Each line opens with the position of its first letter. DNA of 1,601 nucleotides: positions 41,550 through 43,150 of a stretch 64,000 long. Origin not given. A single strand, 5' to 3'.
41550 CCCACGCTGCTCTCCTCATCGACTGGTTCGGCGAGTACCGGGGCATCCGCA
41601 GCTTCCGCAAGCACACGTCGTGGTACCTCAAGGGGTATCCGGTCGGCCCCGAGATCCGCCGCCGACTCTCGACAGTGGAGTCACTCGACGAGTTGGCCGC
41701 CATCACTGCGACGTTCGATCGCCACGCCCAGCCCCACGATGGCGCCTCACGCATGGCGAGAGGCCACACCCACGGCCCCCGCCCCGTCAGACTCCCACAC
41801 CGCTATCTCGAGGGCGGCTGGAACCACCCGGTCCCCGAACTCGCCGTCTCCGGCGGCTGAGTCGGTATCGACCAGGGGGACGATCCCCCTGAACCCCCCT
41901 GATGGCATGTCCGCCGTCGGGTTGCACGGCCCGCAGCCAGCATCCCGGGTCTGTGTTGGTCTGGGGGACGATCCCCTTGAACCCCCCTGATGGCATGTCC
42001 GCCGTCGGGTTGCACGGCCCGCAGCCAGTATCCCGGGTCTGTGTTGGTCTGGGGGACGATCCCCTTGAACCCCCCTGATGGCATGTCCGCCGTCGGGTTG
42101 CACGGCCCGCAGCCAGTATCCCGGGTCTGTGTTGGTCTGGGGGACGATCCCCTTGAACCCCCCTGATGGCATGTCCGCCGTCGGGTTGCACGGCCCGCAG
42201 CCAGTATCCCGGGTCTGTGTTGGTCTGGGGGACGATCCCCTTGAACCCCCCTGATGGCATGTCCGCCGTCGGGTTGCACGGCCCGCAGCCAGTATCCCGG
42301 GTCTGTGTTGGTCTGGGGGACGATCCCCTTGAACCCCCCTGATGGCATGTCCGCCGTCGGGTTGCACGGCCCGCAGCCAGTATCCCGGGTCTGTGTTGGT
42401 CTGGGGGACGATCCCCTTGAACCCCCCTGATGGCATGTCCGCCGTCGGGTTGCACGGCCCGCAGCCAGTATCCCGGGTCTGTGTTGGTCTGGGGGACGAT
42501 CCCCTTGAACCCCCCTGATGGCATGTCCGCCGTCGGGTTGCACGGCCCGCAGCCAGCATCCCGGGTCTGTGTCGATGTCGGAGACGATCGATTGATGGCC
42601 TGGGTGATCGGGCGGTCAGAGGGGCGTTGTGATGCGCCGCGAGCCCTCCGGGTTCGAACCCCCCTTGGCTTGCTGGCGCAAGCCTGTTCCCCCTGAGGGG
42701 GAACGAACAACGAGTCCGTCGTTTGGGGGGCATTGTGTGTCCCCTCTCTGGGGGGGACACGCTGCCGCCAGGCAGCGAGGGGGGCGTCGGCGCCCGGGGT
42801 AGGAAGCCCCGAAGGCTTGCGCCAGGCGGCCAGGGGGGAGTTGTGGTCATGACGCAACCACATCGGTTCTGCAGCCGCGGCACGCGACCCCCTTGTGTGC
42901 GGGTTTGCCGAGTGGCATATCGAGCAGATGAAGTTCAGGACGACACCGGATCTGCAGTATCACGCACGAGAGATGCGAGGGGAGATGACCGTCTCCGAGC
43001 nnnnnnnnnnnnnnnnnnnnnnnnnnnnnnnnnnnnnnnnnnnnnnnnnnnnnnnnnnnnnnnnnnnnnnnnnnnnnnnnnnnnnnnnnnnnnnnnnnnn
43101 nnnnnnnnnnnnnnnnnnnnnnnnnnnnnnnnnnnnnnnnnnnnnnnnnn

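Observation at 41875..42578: Eight perfect tandem copies of an 88-bp GC-rich structured repeat immediately downstream of dus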

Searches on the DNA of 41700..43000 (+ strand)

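Call 13: search_rna_families(source=window, start=41700, end=43000, threshold=evalue, max_evalue=10)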
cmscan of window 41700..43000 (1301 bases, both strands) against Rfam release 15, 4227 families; matches with E-value up to 10: 14.
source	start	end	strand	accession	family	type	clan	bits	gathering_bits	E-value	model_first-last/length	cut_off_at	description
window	42737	42788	+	RF01762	whalefall-1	Gene; sRNA;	-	21.3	37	0.011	1-56/56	no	Whalefall-1 RNA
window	41873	41918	+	RF00192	BLV_package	Cis-reg;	-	21.3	70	0.074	1-55/55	no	Bovine leukaemia virus RNA packaging signal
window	41961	42006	+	RF00192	BLV_package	Cis-reg;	-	20.7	70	0.1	1-55/55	no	Bovine leukaemia virus RNA packaging signal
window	42049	42094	+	RF00192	BLV_package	Cis-reg;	-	20.7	70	0.1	1-55/55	no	Bovine leukaemia virus RNA packaging signal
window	42137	42182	+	RF00192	BLV_package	Cis-reg;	-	20.7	70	0.1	1-55/55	no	Bovine leukaemia virus RNA packaging signal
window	42225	42270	+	RF00192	BLV_package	Cis-reg;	-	20.7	70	0.1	1-55/55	no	Bovine leukaemia virus RNA packaging signal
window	42313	42358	+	RF00192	BLV_package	Cis-reg;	-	20.7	70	0.1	1-55/55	no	Bovine leukaemia virus RNA packaging signal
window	42401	42446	+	RF00192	BLV_package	Cis-reg;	-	20.7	70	0.1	1-55/55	no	Bovine leukaemia virus RNA packaging signal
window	42489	42534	+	RF00192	BLV_package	Cis-reg;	-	20.7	70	0.1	1-55/55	no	Bovine leukaemia virus RNA packaging signal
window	42653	42707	+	RF02260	MAT2A_A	Cis-reg;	-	18.1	40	0.68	1-65/65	no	MAT2A 3'UTR stem loop A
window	42684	42761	+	RF01010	mir-632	Gene; miRNA;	-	17.9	67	7.3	1-84/84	no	mir-632 microRNA precursor family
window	41846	41906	-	RF02937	Clostridiales-2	Gene; sRNA;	-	16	58.6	1.2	1-82/82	no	Clostridiales-2 RNA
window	42719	42752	+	RF03386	mir-1994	Gene; miRNA;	-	15.5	47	7.6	1-66/66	no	mir-1994 microRNA precursor family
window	41740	41792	+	RF02257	adapt33_3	Gene; lncRNA;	-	12.2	70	9.5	78-140/140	no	Adaptive response 33 conserved region 3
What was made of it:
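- On Any Rfam RNA family (riboswitch, ribozyme, sRNA): At E<=10 only spurious sub-threshold hits appeared, such as BLV_package at 21 bits against 70 (call 13).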

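Call 32: build_rna_model(alignment_id=A1, structure=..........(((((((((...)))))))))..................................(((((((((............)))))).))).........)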
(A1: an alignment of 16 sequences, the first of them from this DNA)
Model R1 built from alignment A1 (16 sequences, 105 columns); structure: as given.
model positions 102; base pairs 18; branch points 1; effective number of sequences 1.79; information 0.589 bits per position. Calibrated on 0.2 Mb of random sequence (short: E-values are rough).
structure used (alignment columns):
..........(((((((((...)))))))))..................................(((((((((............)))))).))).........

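Call 33: search_with_rna_model(model_id=R1, sources=[window, L001, L002, L003, L004, L005, L006, L007, L008, L009, L010], max_evalue=1)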
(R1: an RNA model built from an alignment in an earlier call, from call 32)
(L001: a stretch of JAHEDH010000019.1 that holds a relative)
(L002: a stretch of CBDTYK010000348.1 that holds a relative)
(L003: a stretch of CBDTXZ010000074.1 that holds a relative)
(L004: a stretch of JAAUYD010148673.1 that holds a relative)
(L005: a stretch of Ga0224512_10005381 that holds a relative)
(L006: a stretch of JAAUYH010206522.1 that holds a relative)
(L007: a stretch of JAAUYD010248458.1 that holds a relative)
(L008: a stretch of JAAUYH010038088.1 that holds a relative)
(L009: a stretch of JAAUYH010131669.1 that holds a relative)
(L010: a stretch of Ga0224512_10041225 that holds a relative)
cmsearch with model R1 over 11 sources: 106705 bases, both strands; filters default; matches with E-value up to 1: 33.
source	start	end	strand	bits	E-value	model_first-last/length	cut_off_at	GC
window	61254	61355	+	108.9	4.9e-26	1-102/102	no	0.69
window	61042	61143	+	107.8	9.3e-26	1-102/102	no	0.71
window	61148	61249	+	107.4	1.2e-25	1-102/102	no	0.7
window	61466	61567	+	107.4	1.2e-25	1-102/102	no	0.7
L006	31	132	-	107.1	1.4e-25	1-102/102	no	0.69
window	41863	41963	+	106.1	2.5e-25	1-102/102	no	0.68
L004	876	977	-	105.6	3.5e-25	1-102/102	no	0.68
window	61360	61461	+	103.7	1e-24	1-102/102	no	0.71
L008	2266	2367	-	103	1.5e-24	1-102/102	no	0.75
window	42479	42579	+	99.8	9.6e-24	1-102/102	no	0.66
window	42039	42139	+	99.5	1.2e-23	1-102/102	no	0.65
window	42215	42315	+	99.5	1.2e-23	1-102/102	no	0.65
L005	5444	5545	-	99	1.6e-23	1-102/102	no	0.7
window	61572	61673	+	98.7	1.9e-23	1-102/102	no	0.74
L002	93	193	+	98.6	2e-23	1-102/102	no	0.69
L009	3154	3253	+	97.6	3.5e-23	1-102/102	no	0.68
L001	3909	4011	+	96.6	6.4e-23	1-102/102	no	0.69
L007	3575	3674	+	95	1.6e-22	1-102/102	no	0.7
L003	5587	5687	+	89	5.4e-21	1-102/102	no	0.67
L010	1446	1547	+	88.7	6.3e-21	1-102/102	no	0.74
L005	8016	8116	-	61.8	4.2e-14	1-102/102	no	0.66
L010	1579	1677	+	56.9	7.1e-13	1-102/102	no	0.76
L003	5691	5747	+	49.6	5.1e-11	1-58/102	3'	0.63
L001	3898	3947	-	13.1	0.087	1-102/102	no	0.6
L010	2380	2489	-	11.5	0.22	1-102/102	no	0.69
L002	125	219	-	9.7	0.65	1-102/102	no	0.71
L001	3405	3526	-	9.4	0.76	1-102/102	no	0.66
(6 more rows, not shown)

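Call 40: search_with_rna_model(model_id=R1, sources=[L011, L012, L013], max_evalue=1)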
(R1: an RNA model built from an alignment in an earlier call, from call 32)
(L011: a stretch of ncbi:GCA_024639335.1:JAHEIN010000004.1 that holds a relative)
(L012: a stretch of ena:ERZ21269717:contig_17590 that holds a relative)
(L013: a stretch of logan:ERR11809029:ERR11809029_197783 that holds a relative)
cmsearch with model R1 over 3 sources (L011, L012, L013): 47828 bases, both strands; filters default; matches with E-value up to 1: 1.
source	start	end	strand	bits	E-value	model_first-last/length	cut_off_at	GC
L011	3349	3431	-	11.1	0.13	1-102/102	no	0.64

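Call 50: search_with_rna_model(model_id=R1, sources=[L014, L015, L016, L017, L018, L019, L020, L021, L022], max_evalue=1)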
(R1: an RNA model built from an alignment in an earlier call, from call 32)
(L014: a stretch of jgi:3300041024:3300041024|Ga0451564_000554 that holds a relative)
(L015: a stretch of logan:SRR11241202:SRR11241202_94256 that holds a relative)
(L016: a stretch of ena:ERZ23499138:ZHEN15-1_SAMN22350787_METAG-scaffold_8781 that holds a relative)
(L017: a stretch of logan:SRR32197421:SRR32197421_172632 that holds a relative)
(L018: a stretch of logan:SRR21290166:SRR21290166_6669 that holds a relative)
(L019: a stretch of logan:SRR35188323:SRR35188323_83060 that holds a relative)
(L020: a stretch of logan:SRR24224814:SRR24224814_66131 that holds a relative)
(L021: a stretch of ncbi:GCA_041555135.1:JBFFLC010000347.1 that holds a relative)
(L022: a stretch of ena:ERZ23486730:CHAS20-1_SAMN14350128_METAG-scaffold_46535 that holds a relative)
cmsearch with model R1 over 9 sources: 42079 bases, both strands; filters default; matches with E-value up to 1: 2.
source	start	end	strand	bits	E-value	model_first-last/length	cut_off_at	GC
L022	2924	3001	-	35.5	7.5e-08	23-102/102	5'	0.67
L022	2715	2809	+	8.2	0.61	1-102/102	no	0.66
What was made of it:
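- It also finds decayed copies: L005 8016-8116 at 62 bits and the end of L022 at 35 bits (calls 33, 50).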

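Call 56: search_with_rna_model(model_id=R1, sources=[L023, L024, L025], max_evalue=1)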
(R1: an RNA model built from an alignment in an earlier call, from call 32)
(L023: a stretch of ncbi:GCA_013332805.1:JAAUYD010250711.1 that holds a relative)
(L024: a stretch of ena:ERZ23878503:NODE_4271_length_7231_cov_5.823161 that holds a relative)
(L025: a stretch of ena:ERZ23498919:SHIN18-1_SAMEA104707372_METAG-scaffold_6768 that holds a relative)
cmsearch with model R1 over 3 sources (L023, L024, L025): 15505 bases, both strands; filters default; matches with E-value up to 1: 6.
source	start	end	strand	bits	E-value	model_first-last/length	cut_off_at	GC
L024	261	331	-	20.3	0.00019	1-102/102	no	0.73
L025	169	239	-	20.3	0.00019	1-102/102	no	0.73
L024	1928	2023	+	19.4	0.00032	1-102/102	no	0.72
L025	1836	1931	+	19.4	0.00032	1-102/102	no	0.72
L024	144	192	-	15.7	0.0028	1-102/102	no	0.76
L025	52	100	-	15.7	0.0028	1-102/102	no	0.76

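Call 95: search_with_rna_model(model_id=R1, sources=[L026, L027, L028, L029], max_evalue=1)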
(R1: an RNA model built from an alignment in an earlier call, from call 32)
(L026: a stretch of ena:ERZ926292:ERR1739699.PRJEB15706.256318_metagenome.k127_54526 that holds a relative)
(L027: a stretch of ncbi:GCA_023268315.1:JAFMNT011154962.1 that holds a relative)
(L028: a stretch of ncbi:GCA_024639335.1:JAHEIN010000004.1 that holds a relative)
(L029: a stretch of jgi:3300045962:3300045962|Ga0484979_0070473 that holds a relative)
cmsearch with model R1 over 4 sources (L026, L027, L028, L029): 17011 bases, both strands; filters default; matches with E-value up to 1: 3.
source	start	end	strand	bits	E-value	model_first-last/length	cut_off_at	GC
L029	1333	1417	+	8.8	0.17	1-102/102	no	0.69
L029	896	1000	-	7.6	0.35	1-102/102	no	0.71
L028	6023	6033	-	7.4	0.39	15-25/102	no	0.91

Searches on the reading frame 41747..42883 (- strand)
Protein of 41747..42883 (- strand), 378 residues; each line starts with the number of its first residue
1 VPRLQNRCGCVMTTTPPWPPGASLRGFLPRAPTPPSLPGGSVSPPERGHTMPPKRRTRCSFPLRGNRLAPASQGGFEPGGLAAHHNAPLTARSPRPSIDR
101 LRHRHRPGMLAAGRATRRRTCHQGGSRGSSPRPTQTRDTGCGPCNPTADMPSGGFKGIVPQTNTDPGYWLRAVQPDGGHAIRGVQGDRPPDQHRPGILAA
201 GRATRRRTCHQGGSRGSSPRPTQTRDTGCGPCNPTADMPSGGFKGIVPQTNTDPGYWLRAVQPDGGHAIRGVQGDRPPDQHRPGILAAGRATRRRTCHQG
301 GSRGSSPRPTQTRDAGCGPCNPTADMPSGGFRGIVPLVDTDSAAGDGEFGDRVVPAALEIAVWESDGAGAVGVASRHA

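Call 87: search_protein_families(library=pfam, proteins=[window:41747-42883:-, window:41787-42863:-], max_evalue=0.001)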
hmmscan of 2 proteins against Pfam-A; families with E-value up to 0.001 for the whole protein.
window:41747-42883:- (378 aa): 0 families

window:41787-42863:- (358 aa): 0 families
